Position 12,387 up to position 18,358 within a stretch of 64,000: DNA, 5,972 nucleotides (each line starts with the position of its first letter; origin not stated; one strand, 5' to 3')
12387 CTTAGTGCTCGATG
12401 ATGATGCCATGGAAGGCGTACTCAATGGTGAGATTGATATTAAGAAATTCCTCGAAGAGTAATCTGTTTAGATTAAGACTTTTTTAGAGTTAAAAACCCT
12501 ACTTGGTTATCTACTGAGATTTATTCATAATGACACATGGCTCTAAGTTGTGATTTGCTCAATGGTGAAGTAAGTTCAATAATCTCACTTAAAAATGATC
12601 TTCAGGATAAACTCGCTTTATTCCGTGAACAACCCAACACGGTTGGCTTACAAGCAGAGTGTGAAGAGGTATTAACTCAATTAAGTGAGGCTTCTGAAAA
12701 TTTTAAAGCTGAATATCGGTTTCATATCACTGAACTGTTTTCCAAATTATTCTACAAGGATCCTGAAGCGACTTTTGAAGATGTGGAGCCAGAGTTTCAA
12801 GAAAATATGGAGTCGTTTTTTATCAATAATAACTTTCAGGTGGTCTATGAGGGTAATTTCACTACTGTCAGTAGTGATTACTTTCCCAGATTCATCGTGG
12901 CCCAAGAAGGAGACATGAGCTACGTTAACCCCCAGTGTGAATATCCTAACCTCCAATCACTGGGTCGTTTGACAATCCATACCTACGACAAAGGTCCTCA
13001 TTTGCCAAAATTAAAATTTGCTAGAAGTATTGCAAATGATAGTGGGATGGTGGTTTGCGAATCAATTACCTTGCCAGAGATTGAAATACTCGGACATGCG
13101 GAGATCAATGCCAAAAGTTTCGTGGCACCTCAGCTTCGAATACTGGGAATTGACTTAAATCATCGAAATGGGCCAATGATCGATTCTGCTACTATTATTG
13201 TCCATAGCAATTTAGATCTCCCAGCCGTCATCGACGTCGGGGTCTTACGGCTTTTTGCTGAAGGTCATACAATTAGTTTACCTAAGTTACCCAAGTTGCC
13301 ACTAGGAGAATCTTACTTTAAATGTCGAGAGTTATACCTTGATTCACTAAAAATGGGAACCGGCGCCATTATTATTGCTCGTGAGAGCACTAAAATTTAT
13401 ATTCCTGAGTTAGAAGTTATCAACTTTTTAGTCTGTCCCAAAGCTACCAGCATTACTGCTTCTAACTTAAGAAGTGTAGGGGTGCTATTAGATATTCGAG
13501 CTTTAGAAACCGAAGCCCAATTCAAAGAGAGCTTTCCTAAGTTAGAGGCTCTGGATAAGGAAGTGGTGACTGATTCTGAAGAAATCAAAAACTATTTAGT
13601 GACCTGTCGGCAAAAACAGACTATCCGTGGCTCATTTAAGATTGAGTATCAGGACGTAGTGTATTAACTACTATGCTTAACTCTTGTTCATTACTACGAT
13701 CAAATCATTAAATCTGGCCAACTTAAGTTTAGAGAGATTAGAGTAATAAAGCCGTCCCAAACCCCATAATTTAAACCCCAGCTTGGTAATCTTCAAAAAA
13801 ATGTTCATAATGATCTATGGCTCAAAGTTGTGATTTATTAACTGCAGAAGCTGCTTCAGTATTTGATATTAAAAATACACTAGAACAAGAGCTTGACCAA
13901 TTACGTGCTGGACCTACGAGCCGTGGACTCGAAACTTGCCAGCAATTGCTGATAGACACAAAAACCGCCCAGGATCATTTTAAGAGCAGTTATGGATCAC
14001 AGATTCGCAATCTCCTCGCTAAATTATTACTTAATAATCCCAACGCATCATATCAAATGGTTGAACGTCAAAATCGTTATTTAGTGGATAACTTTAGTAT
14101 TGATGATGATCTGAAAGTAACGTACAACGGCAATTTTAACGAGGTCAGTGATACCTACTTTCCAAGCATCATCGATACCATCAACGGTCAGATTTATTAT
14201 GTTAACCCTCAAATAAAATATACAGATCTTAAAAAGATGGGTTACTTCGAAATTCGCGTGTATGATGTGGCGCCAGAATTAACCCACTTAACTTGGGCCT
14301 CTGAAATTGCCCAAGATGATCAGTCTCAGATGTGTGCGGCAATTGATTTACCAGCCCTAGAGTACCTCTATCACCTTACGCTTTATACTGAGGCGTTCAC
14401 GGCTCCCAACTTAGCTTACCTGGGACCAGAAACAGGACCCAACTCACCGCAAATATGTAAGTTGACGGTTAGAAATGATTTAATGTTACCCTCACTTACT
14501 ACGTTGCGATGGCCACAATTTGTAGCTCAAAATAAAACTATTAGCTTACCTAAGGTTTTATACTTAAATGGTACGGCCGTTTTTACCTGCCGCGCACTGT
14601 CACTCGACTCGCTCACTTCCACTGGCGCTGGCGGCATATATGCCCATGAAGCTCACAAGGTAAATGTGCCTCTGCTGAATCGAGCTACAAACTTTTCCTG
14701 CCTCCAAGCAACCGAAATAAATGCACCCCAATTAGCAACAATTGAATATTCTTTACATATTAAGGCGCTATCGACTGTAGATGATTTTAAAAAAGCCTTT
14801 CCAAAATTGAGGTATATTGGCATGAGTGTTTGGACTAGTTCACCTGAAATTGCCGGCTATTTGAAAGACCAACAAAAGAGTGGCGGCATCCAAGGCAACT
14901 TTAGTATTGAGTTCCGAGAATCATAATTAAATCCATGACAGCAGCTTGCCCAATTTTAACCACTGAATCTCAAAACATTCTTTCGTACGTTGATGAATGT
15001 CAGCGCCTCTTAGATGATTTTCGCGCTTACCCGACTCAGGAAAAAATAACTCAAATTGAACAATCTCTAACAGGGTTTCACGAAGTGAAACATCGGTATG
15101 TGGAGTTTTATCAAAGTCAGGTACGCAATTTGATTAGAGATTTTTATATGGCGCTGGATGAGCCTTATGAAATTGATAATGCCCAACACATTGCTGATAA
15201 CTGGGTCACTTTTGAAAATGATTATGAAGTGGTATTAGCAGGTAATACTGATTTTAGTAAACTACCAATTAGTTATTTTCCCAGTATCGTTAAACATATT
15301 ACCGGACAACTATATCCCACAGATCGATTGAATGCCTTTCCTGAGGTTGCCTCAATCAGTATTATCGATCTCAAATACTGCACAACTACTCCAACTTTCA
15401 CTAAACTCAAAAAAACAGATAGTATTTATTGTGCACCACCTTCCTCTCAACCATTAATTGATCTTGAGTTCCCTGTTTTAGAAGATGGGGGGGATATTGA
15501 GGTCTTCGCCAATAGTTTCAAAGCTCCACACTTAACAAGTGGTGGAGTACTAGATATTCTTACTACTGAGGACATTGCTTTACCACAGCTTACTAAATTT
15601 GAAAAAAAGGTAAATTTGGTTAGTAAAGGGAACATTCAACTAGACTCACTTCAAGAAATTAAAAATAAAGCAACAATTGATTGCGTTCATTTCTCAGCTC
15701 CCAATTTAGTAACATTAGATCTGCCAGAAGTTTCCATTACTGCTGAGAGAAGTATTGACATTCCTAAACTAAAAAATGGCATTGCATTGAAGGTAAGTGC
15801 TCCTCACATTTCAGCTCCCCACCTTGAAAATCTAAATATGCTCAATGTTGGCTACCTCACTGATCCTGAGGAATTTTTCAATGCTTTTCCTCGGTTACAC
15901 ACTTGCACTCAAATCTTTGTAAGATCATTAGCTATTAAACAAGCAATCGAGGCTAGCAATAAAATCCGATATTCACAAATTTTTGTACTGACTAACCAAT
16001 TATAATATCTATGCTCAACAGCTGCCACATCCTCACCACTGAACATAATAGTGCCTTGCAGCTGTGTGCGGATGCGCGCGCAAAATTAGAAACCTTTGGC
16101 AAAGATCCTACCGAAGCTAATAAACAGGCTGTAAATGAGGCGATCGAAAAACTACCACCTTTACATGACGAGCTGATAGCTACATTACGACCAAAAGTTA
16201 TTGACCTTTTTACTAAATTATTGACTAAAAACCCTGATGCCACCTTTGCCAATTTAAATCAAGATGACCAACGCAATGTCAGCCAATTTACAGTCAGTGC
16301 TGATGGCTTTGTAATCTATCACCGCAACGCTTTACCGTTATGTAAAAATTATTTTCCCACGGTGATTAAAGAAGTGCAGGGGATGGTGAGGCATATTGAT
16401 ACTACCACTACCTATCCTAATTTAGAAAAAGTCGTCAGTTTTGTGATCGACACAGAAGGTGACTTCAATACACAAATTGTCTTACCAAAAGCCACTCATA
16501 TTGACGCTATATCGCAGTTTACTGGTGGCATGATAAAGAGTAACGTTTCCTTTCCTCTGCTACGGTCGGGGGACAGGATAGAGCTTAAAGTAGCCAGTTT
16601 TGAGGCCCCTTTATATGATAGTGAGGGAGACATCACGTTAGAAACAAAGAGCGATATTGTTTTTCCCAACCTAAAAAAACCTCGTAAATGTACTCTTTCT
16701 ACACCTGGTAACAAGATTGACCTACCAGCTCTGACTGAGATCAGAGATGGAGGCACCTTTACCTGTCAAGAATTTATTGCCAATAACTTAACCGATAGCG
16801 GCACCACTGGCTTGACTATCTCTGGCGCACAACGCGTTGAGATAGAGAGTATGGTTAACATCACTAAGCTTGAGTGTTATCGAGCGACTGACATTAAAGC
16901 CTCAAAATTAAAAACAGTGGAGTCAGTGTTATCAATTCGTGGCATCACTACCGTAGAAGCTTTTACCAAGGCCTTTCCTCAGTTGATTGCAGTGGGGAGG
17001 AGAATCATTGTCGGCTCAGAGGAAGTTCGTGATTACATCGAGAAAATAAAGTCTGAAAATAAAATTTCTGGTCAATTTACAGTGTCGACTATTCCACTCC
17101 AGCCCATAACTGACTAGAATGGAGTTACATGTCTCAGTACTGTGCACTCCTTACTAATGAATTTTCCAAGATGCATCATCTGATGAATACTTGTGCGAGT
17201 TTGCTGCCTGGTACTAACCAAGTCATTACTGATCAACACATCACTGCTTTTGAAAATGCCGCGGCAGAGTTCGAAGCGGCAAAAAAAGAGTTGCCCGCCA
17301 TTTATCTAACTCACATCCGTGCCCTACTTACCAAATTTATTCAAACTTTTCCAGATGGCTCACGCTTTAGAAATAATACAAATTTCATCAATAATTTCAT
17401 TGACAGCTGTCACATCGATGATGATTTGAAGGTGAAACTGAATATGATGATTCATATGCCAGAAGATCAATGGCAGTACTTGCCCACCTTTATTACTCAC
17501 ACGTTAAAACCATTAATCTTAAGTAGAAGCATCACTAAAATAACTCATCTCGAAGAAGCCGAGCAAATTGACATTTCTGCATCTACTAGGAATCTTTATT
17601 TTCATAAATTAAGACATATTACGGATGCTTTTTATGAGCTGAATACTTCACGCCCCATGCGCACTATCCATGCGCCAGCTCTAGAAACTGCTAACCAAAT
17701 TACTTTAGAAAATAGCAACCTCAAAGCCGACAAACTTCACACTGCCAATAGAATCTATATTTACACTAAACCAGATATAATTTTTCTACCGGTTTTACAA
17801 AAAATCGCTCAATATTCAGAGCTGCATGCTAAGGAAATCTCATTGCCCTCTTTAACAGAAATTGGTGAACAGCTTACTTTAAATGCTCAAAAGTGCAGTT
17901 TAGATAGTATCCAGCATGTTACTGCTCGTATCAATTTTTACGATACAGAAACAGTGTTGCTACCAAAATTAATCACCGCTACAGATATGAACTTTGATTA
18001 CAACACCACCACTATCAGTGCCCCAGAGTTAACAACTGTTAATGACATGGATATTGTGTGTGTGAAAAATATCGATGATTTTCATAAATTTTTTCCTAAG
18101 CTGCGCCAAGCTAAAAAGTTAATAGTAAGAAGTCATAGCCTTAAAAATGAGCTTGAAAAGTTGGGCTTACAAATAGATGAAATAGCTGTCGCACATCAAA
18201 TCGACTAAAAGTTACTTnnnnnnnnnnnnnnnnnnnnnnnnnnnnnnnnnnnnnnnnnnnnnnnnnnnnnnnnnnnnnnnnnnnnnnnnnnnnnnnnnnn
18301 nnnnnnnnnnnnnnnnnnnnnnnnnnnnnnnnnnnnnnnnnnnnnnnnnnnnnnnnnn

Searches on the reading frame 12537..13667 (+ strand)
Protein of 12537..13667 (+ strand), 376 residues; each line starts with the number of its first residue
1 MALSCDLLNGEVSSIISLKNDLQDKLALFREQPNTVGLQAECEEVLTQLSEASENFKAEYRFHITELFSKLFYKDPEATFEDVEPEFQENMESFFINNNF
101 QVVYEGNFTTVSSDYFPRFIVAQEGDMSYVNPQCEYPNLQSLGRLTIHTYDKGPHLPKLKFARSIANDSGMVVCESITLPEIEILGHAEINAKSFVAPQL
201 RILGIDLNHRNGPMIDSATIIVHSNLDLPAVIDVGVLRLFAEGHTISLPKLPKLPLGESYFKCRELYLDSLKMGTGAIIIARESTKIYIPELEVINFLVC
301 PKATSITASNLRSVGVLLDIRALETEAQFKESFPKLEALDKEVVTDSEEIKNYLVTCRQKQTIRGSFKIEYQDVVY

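Call 6: search_protein_families(library=pfam, proteins=[window:12537-13667:+], max_evalue=1)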
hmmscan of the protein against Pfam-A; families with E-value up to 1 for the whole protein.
window:12537-13667:+ (376 aa): 0 families

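Call 12: search_protein_families(library=ncbifam, proteins=[window:12537-13667:+], max_evalue=1)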
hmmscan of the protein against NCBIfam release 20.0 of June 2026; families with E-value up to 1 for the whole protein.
window:12537-13667:+ (376 aa): 1 family
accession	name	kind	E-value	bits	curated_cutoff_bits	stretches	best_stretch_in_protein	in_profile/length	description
NF052601.1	undeca_RfbP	equivalog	0.042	13.1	330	1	88-133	121-167/244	undecaprenyl-phosphate galactose phosphotransferase family protein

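Call 79: search_protein_families(library=phrogs, proteins=[window:12537-13667:+], max_evalue=0.1)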
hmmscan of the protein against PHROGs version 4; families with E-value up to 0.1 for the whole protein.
window:12537-13667:+ (376 aa): 1 family
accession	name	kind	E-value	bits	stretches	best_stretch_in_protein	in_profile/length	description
phrog_19408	-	unknown function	0.019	14.3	1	20-85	279-341/721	-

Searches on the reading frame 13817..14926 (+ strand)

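Call 6: search_protein_families(library=pfam, proteins=[window:13817-14926:+], max_evalue=1)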
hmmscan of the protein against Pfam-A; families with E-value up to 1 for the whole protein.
window:13817-14926:+ (369 aa): 0 families

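Call 12: search_protein_families(library=ncbifam, proteins=[window:13817-14926:+], max_evalue=1)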
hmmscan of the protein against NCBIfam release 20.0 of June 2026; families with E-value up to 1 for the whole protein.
window:13817-14926:+ (369 aa): 0 families

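Call 51: search_protein_families(library=padloc, proteins=[window:13817-14926:+], max_evalue=0.01)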
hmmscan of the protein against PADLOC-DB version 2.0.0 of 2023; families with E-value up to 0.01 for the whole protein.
window:13817-14926:+ (369 aa): 0 families

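Call 79: search_protein_families(library=phrogs, proteins=[window:13817-14926:+], max_evalue=0.1)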
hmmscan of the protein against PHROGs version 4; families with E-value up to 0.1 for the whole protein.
window:13817-14926:+ (369 aa): 1 family
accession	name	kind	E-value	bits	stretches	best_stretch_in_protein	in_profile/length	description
phrog_19445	-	head and packaging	0.0086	15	1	95-165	591-653/1114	tail tip protein Tal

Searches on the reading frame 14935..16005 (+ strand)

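Call 6: search_protein_families(library=pfam, proteins=[window:14935-16005:+], max_evalue=1)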
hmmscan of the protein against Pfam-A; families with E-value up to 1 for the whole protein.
window:14935-16005:+ (356 aa): 2 families
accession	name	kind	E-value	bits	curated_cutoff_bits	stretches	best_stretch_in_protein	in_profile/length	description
PF21371.2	Apc5_N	-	0.0086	16.6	27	1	278-354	45-126/138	Anaphase-promoting complex subunit 5, N-terminal domain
PF06361.16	RTBV_P12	-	0.15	13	25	1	223-246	40-63/110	Rice tungro bacilliform virus P12 protein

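Call 12: search_protein_families(library=ncbifam, proteins=[window:14935-16005:+], max_evalue=1)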
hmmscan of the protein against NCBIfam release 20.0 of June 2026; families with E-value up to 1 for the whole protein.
window:14935-16005:+ (356 aa): 0 families

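Call 79: search_protein_families(library=phrogs, proteins=[window:14935-16005:+], max_evalue=0.1)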
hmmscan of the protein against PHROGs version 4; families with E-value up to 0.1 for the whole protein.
window:14935-16005:+ (356 aa): 0 families

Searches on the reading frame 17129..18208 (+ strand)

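Call 6: search_protein_families(library=pfam, proteins=[window:17129-18208:+], max_evalue=1)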
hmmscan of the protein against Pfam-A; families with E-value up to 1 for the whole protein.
window:17129-18208:+ (359 aa): 1 family
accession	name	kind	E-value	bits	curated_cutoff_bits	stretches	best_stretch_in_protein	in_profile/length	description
PF03020.21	LEM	-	0.18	11.8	24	1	149-162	24-37/40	LEM domain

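Call 12: search_protein_families(library=ncbifam, proteins=[window:17129-18208:+], max_evalue=1)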
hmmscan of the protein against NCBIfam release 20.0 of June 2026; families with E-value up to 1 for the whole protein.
window:17129-18208:+ (359 aa): 0 families

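Call 79: search_protein_families(library=phrogs, proteins=[window:17129-18208:+], max_evalue=0.1)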
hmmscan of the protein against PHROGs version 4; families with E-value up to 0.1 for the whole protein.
window:17129-18208:+ (359 aa): 1 family
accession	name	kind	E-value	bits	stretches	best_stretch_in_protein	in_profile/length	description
phrog_13523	-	unknown function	0.0013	20.1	1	11-57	13-59/74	-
